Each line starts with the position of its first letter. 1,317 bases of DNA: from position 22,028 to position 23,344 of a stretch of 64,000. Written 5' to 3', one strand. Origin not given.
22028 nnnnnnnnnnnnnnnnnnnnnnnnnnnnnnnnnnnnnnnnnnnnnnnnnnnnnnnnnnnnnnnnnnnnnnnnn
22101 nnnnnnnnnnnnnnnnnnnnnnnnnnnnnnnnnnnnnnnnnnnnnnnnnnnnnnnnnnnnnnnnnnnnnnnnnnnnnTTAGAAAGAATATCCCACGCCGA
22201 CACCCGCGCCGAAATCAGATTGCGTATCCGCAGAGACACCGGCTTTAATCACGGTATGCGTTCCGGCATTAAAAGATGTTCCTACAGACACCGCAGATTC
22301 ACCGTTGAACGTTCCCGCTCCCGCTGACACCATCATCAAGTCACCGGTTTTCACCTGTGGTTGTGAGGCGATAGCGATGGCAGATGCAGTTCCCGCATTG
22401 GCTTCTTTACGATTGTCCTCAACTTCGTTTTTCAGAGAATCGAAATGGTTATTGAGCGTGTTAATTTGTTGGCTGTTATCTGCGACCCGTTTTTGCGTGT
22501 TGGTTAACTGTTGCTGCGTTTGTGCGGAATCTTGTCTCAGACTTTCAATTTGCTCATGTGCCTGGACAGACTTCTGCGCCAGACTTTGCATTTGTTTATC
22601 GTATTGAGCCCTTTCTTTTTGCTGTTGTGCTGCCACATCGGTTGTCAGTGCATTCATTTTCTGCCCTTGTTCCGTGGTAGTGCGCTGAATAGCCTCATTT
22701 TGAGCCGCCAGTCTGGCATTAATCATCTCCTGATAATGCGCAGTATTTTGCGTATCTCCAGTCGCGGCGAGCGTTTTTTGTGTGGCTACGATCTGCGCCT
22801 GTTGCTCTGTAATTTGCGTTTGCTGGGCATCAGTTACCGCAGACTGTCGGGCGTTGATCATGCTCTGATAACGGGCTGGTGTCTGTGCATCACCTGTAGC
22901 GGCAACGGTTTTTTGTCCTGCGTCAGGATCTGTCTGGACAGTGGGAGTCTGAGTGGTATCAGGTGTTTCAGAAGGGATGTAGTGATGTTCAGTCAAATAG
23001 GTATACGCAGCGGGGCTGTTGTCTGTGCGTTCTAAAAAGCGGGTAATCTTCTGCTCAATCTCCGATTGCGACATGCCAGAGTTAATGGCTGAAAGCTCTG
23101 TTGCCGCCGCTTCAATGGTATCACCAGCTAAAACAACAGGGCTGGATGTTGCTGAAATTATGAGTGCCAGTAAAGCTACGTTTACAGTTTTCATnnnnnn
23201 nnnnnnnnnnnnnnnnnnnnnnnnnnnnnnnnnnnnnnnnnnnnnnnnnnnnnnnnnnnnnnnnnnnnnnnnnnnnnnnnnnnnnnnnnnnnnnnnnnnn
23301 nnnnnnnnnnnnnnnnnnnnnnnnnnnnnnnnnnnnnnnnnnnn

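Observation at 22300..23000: Internal ~45-aa tandem duplication in the coiled-coil stalk of the YadA-anchor protein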

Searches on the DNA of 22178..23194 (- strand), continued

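Call 43: search_dna_similar(query=L004:1270-3381:+, collection=ecoli_genomes, mode=near, max_rows=60, rows=spread)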
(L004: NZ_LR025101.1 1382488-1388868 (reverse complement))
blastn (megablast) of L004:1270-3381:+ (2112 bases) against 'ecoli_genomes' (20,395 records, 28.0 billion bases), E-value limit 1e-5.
Records with a match: 1412; places in all: 1888; records where one place covers at least 80% of the query: 284.
Genomes with a match: 1412 of 5426; with a place that covers at least 80% of the query: 284. Places per genome that has any: lowest 1, median 1, highest 6. On chromosomes: 1888 places; on plasmids: 0.
Best place of each record, by identity: >=99% 25; 95-99% 223; 90-95% 107; 80-90% 1026; 60-80% 31.
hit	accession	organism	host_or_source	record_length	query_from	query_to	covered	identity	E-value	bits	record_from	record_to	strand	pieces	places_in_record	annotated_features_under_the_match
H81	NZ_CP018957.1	Escherichia coli strain Ecol_316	Homo sapiens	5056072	1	2112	100%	100.0%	0e+0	3901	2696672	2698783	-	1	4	YadA-like family protein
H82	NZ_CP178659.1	Escherichia coli strain VTB96933v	Chicken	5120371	1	2112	98%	97.6%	0e+0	3569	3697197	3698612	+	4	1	YadA-like family protein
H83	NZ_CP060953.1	Escherichia coli strain EC8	Homo sapiens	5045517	1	2112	98%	93.4%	0e+0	3075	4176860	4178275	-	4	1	YadA-like family protein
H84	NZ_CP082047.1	Escherichia coli strain MS21199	Homo sapiens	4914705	1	2112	98%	93.4%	0e+0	3075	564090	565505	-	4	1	YadA-like family protein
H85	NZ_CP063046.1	Escherichia coli strain KC-Dl-1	Delphinapterus leucas (Beluga whale)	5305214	1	2112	98%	93.4%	0e+0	3075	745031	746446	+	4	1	YadA-like family protein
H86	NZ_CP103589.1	Escherichia coli strain 4750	Homo sapiens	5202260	1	2112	98%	93.4%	0e+0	3075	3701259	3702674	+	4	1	YadA-like family protein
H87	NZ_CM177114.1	Escherichia coli strain GN4738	Homo sapiens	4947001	1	2112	98%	93.4%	0e+0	3075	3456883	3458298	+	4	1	YadA-like family protein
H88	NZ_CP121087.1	Escherichia coli strain ST3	Homo sapiens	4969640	1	2112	87%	97.5%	0e+0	3142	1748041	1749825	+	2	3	YadA-like family protein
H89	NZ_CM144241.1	Escherichia coli strain DG343-1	chicken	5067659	1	2112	87%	97.5%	0e+0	3142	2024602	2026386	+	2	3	YadA-like family protein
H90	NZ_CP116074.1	Escherichia coli strain DETEC-S586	ICU staff rectal swab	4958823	1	2112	87%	97.4%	0e+0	3137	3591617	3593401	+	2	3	YadA-like family protein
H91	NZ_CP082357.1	Escherichia coli strain VCSW7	Top soil and leaf litter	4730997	298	2112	86%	98.5%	0e+0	3231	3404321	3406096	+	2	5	YadA-like family protein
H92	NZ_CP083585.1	Escherichia coli strain ECNB21-M121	meat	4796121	1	2112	87%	96.5%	0e+0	3043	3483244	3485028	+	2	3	YadA-like family protein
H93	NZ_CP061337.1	Escherichia coli strain M11957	Homo sapiens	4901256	625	2112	70%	97.5%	0e+0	2543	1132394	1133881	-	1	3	YadA-like family protein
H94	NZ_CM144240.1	Escherichia coli strain DG351-2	chicken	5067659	625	2112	70%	97.5%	0e+0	2543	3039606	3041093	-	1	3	YadA-like family protein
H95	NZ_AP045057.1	Escherichia coli strain JNE25-005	Homo sapiens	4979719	625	2112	70%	97.4%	0e+0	2538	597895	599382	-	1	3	YadA-like family protein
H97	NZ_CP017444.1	Escherichia coli O157:H7 strain 8368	Cattle Hide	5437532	1495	2112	29%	82.7%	2e-152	549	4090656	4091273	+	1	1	YadA family autotransporter adhesin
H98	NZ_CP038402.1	Escherichia coli O157:H7 strain BB24-1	cattle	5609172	1495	2112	29%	82.7%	2e-152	549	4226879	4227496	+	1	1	YadA family autotransporter adhesin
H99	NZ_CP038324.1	Escherichia coli O157:H7 strain NE 1169-1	cattle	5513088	1495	2112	29%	82.7%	2e-152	549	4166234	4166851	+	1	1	YadA family autotransporter adhesin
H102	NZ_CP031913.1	Escherichia coli O157:H7 strain FWSEC0004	Homo sapiens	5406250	1495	2112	29%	82.7%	2e-152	549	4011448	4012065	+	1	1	YadA family autotransporter adhesin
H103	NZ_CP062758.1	Escherichia coli O157:H7 strain Z892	Bovine Faeces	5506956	1495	2112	29%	82.7%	2e-152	549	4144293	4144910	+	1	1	YadA family autotransporter adhesin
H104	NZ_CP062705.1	Escherichia coli O157:H7 strain Z1833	Bovine Faeces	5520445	1495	2112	29%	82.7%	2e-152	549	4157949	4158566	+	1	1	YadA family autotransporter adhesin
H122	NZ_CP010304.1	Escherichia coli O157:H7 str. SS52 strain SS52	Cattle feces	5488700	1510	2112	29%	83.1%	2e-152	549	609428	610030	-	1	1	YadA family autotransporter adhesin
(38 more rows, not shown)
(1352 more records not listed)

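Call 82: get_annotated_region(hit=H93, flank=3500)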
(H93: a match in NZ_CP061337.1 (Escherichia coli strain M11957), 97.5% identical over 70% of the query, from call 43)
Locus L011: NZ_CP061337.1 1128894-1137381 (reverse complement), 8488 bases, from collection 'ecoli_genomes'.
description: Escherichia coli strain M11957 chromosome, complete genome
organism: Escherichia coli strain M11957 (NCBI taxid 562)
replicon: chromosome; assembly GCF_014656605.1
host: Homo sapiens; source: feces; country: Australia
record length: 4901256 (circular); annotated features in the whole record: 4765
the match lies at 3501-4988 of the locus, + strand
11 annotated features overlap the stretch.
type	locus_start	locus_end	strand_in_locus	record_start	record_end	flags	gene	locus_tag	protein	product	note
CDS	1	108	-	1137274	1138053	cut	fetB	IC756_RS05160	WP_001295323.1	iron efflux ABC transporter permease subunit FetB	-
CDS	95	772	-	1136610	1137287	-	fetA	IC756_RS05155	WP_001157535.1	iron efflux ABC transporter ATP-binding subunit FetA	-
CDS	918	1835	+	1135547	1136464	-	qmcA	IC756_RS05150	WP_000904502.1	SPFH domain-containing protein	-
CDS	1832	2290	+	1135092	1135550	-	ybbJ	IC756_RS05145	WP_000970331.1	NfeD family protein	-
CDS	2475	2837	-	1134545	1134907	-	-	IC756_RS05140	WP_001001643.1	hypothetical protein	-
CDS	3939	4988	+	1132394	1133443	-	-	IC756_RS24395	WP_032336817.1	YadA-like family protein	-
CDS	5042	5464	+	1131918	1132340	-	-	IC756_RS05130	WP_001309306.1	hypothetical protein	-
CDS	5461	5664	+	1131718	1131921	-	-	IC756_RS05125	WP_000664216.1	hypothetical protein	-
CDS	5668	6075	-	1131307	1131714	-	cueR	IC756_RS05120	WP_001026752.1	Cu(I)-responsive transcriptional regulator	-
CDS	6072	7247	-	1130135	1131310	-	-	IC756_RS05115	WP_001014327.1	HlyD family type I secretion periplasmic adaptor subunit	-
CDS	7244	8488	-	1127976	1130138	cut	-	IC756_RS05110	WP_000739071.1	type I secretion system permease/ATPase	-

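Call 83: get_annotated_region(hit=H91, flank=3500)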
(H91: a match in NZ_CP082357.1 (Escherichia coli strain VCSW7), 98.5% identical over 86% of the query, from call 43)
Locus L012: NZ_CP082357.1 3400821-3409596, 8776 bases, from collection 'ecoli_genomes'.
description: Escherichia coli strain VCSW7 chromosome, complete genome
organism: Escherichia coli strain VCSW7 (NCBI taxid 562)
replicon: chromosome; assembly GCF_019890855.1
host: -; source: Top soil and leaf litter; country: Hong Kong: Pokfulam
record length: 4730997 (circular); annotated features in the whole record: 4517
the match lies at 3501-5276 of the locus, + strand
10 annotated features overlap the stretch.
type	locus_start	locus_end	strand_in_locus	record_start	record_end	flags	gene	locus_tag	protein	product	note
CDS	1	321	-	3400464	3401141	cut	fetA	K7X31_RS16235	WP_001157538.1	iron efflux ABC transporter ATP-binding subunit FetA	-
CDS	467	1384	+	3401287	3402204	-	qmcA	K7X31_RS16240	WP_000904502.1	SPFH domain-containing protein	-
CDS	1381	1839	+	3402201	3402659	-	ybbJ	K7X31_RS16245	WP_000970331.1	NfeD family protein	-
CDS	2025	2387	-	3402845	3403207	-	-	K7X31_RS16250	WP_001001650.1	hypothetical protein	-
CDS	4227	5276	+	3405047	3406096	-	-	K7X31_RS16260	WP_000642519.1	YadA-like family protein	-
CDS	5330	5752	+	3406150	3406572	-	-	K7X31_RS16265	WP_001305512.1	hypothetical protein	-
CDS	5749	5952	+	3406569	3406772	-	-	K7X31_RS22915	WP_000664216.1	hypothetical protein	-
CDS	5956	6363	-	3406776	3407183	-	cueR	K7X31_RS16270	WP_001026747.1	Cu(I)-responsive transcriptional regulator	-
CDS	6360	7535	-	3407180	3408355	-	-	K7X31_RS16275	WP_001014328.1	HlyD family type I secretion periplasmic adaptor subunit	-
CDS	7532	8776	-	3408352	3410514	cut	-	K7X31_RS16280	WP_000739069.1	type I secretion system permease/ATPase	-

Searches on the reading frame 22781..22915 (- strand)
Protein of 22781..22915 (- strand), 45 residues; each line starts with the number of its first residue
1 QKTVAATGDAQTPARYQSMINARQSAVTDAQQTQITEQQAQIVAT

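Call 68: search_protein_representatives(alignment_id=A2)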
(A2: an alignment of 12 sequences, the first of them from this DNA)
Query: 12 sequences, 45 profile positions. Proteins with E-value up to 0.001 (for the whole library): 11; up to 1e-10: 5; up to 1e-30: 1. The best 11 are listed.
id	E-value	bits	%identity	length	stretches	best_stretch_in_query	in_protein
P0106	1.8e-34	133.8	-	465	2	1-45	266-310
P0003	3.0e-30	120.2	-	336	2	1-45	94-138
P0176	3.4e-23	97.7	-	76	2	1-41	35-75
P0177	1.3e-12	63.8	-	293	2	2-44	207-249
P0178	2.1e-11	59.9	-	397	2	1-27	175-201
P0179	2.6e-10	56.4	-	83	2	1-45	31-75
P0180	1.0e-06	44.9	-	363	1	1-34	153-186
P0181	1.3e-05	41.4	-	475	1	2-45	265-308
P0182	1.4e-05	41.2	-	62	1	19-45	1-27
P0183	2.4e-04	37.3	-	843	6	14-34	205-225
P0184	7.5e-04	35.7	-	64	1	7-25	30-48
